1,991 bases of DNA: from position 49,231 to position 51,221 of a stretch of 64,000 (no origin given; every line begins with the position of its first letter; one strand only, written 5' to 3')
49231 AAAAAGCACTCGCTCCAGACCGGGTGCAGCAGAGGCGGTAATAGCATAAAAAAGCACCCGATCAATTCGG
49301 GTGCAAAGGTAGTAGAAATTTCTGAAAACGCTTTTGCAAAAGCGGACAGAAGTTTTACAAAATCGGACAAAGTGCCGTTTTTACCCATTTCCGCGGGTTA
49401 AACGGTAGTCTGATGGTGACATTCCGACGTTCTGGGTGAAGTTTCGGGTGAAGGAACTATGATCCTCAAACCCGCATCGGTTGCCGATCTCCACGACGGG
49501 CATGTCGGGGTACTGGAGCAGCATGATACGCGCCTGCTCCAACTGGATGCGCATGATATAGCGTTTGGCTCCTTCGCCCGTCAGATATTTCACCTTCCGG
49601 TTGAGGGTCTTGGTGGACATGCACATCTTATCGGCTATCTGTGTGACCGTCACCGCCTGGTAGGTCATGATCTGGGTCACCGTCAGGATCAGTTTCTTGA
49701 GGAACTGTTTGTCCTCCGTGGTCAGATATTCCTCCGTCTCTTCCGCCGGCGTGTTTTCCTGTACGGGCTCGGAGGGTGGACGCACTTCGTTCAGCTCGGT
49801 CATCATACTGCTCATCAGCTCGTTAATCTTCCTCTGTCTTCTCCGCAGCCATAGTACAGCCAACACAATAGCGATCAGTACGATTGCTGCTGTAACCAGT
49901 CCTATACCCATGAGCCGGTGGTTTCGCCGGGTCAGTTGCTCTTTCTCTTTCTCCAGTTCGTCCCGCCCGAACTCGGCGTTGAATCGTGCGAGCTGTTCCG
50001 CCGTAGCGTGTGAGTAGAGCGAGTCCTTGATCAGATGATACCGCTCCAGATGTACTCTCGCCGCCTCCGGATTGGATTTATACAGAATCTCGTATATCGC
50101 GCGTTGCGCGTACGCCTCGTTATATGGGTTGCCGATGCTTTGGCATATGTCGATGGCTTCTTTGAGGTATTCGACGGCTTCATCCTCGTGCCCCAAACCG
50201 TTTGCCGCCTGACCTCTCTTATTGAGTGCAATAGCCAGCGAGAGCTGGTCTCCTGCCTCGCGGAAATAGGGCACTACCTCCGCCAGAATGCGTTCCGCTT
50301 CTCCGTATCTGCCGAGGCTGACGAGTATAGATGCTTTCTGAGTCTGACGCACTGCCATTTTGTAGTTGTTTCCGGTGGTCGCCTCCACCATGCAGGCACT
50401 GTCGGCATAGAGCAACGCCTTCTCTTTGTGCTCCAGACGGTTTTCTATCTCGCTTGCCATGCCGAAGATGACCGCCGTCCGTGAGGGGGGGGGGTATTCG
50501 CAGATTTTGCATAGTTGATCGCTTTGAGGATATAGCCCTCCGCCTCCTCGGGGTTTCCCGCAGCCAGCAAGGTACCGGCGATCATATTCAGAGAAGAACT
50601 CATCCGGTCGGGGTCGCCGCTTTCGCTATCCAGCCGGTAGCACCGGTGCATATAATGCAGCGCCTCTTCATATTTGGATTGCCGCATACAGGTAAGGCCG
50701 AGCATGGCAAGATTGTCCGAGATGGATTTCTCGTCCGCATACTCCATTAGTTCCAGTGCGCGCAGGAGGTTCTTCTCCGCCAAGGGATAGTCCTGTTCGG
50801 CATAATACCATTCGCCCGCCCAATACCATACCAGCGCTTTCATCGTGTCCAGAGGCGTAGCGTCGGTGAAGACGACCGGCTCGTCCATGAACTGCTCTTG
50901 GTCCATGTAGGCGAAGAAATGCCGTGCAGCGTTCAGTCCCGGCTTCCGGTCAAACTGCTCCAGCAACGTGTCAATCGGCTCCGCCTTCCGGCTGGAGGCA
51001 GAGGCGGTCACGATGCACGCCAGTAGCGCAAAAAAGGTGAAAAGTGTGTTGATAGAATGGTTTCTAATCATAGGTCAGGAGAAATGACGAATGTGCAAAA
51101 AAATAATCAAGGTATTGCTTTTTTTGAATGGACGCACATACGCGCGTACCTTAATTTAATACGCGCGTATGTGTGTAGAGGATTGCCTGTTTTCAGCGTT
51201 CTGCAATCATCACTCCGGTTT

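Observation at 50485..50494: C10 homopolymer splits a TPR-TM-AraC regulator located just upstream of the giant adhesin locus: candidate phase-variation switch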

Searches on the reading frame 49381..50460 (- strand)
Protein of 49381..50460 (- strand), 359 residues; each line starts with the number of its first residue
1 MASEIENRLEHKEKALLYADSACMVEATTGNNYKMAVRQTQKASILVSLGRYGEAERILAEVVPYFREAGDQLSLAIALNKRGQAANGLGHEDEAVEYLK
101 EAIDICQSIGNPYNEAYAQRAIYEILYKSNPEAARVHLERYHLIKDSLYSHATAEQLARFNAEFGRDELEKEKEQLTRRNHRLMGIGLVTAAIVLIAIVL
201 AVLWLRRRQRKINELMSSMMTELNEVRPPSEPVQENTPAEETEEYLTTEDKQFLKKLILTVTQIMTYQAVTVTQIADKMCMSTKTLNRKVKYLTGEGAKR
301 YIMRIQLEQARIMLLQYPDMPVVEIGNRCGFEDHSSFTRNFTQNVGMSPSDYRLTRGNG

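Call 46: find_encoding_contigs(protein=window:49381-50460:-, flank=1000, max_places=5)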
Protein window:49381-50460:- (359 aa): no gene with exactly this product is on record in the collection.

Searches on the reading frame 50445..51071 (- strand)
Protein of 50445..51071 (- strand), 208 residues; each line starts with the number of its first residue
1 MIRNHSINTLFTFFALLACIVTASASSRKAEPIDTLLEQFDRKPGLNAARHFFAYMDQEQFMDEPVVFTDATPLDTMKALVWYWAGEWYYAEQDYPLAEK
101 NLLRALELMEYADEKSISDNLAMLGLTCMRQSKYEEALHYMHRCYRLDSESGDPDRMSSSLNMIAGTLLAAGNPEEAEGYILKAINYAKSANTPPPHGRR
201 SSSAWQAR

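Call 7: list_cluster_members(proteins=[window:50445-51071:-, window:49381-50460:-, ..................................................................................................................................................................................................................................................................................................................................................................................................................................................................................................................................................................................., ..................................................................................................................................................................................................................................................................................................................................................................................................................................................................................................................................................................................])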
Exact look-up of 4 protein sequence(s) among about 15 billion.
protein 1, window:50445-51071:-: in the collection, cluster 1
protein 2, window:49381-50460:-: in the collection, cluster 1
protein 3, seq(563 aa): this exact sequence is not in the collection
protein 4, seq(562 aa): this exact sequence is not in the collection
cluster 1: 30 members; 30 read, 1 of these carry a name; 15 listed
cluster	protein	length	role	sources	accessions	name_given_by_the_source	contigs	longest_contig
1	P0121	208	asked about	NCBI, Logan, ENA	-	-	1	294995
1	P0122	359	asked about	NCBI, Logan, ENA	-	-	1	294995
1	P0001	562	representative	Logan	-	-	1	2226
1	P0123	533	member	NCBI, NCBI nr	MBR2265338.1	MAG: tetratricopeptide repeat protein, partial [Paludibacteraceae bacterium] | tetratricopeptide repeat protein [Paludibacteraceae bacterium]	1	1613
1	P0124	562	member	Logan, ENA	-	-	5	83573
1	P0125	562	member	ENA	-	-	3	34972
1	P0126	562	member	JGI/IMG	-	-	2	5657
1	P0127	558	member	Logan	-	-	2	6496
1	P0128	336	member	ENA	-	-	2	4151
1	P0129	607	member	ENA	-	-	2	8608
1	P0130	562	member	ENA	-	-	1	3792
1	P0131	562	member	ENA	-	-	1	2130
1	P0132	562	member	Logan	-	-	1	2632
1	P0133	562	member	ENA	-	-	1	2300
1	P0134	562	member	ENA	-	-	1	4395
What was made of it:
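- The source contig is long (294,995 bp, call 7) and its sequencing platform is unknown.
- Tried and rejected: The source assembly and its platform stay unknown, although both proteins are in the protein collection from one 294,995-bp contig (call 7).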

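Call 9: find_encoding_contigs(protein=window:50445-51071:-, flank=3000, max_places=10)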
Protein window:50445-51071:- (208 aa): no gene with exactly this product is on record in the collection.
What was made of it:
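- Look-ups of the window's own ORFs returned no contig (calls 9, 46).
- Tried and rejected: Exact look-ups of the window's two ORFs found no contig record (calls 9, 46).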

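Call 43: list_cluster_members(proteins=[P0135, P0136, P0137, P0138, P0139, P0128])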
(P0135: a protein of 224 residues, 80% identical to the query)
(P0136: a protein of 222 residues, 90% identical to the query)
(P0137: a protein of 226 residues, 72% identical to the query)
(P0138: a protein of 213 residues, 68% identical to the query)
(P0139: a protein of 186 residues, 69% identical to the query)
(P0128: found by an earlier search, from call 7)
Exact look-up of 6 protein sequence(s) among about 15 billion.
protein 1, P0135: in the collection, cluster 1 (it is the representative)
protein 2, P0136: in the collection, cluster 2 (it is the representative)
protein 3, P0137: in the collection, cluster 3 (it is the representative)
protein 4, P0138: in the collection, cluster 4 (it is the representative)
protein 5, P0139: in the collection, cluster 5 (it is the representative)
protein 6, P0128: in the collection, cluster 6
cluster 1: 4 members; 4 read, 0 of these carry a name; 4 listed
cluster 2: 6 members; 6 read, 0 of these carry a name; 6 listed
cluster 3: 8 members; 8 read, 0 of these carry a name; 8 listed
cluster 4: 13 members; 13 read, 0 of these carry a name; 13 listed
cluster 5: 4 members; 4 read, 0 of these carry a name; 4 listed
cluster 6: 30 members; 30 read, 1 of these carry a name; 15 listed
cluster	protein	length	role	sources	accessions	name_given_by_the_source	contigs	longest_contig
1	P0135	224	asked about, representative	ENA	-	-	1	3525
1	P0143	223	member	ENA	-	-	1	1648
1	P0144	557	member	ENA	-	-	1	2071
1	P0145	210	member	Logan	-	-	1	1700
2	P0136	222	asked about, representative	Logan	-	-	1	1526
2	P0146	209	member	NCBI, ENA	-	-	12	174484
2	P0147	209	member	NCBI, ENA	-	-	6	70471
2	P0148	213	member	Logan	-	-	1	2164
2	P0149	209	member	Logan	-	-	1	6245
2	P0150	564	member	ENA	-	-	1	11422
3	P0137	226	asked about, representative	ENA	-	-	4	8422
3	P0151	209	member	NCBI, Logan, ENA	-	-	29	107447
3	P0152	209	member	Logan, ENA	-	-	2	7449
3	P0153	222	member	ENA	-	-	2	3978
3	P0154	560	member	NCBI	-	-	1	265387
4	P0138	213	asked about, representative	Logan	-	-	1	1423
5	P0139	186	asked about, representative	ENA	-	-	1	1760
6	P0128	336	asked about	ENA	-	-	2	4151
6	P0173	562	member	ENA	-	-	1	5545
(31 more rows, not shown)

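Call 45: find_encoding_contigs(protein=P0151, flank=2500, max_places=10)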
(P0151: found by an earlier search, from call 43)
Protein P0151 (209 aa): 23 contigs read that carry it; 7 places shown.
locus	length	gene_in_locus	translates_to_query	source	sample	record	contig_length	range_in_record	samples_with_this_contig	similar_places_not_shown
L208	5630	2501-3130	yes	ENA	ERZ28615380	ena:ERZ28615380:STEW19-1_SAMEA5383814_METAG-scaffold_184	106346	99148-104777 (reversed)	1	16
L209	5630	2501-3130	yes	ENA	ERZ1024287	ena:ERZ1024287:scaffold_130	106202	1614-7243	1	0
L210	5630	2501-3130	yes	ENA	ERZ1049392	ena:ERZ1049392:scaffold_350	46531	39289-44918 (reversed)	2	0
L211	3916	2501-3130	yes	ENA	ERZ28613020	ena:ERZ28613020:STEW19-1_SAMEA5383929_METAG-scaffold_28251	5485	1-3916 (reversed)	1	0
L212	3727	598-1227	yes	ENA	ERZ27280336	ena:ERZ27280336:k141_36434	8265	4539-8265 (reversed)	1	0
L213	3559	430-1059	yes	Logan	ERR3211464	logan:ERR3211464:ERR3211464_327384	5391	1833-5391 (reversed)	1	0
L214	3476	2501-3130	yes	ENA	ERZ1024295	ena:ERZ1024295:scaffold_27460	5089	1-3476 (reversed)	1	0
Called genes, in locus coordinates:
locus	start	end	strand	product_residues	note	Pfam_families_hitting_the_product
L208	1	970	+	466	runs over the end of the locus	PF01554:MatE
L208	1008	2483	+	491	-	PF01546:Peptidase_M20, PF07687:M20_dimer (weak)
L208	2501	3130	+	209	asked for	PF13374:TPR_10 (faint), PF13432:TPR_16 (faint), PF00515:TPR_1 (faint), PF07719:TPR_2 (faint), PF13176:TPR_7 (faint), PF13424:TPR_12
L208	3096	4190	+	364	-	PF00515:TPR_1 (faint), PF13424:TPR_12, PF07719:TPR_2 (faint), PF13181:TPR_8 (faint), PF13424:TPR_12 (weak), PF12833:HTH_18, PF00165:HTH_AraC (weak)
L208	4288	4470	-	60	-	-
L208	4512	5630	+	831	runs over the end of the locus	PF13306:LRR_5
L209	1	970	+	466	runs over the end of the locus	PF01554:MatE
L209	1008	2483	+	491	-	PF01546:Peptidase_M20, PF07687:M20_dimer (weak)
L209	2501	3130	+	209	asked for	PF13374:TPR_10 (faint), PF13432:TPR_16 (faint), PF00515:TPR_1 (faint), PF07719:TPR_2 (faint), PF13176:TPR_7 (faint), PF13424:TPR_12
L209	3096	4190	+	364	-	PF00515:TPR_1 (faint), PF13424:TPR_12, PF07719:TPR_2 (faint), PF13181:TPR_8 (faint), PF13424:TPR_12 (weak), PF12833:HTH_18, PF00165:HTH_AraC (weak)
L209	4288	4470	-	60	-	-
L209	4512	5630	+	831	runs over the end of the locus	PF13306:LRR_5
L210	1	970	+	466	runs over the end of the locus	PF01554:MatE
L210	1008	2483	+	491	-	PF01546:Peptidase_M20, PF07687:M20_dimer (weak)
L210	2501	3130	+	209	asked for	PF13374:TPR_10 (faint), PF13432:TPR_16 (faint), PF00515:TPR_1 (faint), PF07719:TPR_2 (faint), PF13176:TPR_7 (faint), PF13424:TPR_12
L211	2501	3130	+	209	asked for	PF13374:TPR_10 (faint), PF13432:TPR_16 (faint), PF00515:TPR_1 (faint), PF07719:TPR_2 (faint), PF13176:TPR_7 (faint), PF13424:TPR_12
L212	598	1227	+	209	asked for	PF13374:TPR_10 (faint), PF13432:TPR_16 (faint), PF00515:TPR_1 (faint), PF07719:TPR_2 (faint), PF13176:TPR_7 (faint), PF13424:TPR_12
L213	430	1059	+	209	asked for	PF13374:TPR_10 (faint), PF13432:TPR_16 (faint), PF00515:TPR_1 (faint), PF07719:TPR_2 (faint), PF13176:TPR_7 (faint), PF13424:TPR_12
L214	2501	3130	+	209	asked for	PF13374:TPR_10 (faint), PF13432:TPR_16 (faint), PF00515:TPR_1 (faint), PF07719:TPR_2 (faint), PF13176:TPR_7 (faint), PF13424:TPR_12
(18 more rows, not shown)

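Call 48: find_encoding_contigs(protein=P0173, flank=3000, max_places=5)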
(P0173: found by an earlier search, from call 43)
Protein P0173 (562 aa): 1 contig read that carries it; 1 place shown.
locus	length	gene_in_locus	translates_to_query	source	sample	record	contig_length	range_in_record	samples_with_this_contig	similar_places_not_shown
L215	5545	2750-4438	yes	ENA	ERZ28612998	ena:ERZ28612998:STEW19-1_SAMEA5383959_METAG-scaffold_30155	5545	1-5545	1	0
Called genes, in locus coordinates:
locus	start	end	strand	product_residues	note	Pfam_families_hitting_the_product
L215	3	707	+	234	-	?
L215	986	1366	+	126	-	-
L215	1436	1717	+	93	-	PF12668:DUF3791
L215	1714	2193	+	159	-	PF13151:DUF3990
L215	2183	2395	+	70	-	-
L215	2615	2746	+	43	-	-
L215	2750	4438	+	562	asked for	PF12862:ANAPC5 (faint), PF00515:TPR_1 (faint), PF07719:TPR_2 (faint), PF13176:TPR_7 (faint), PF13181:TPR_8 (faint), PF13424:TPR_12 (weak), PF13424:TPR_12, PF12833:HTH_18, +4 more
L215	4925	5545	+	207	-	?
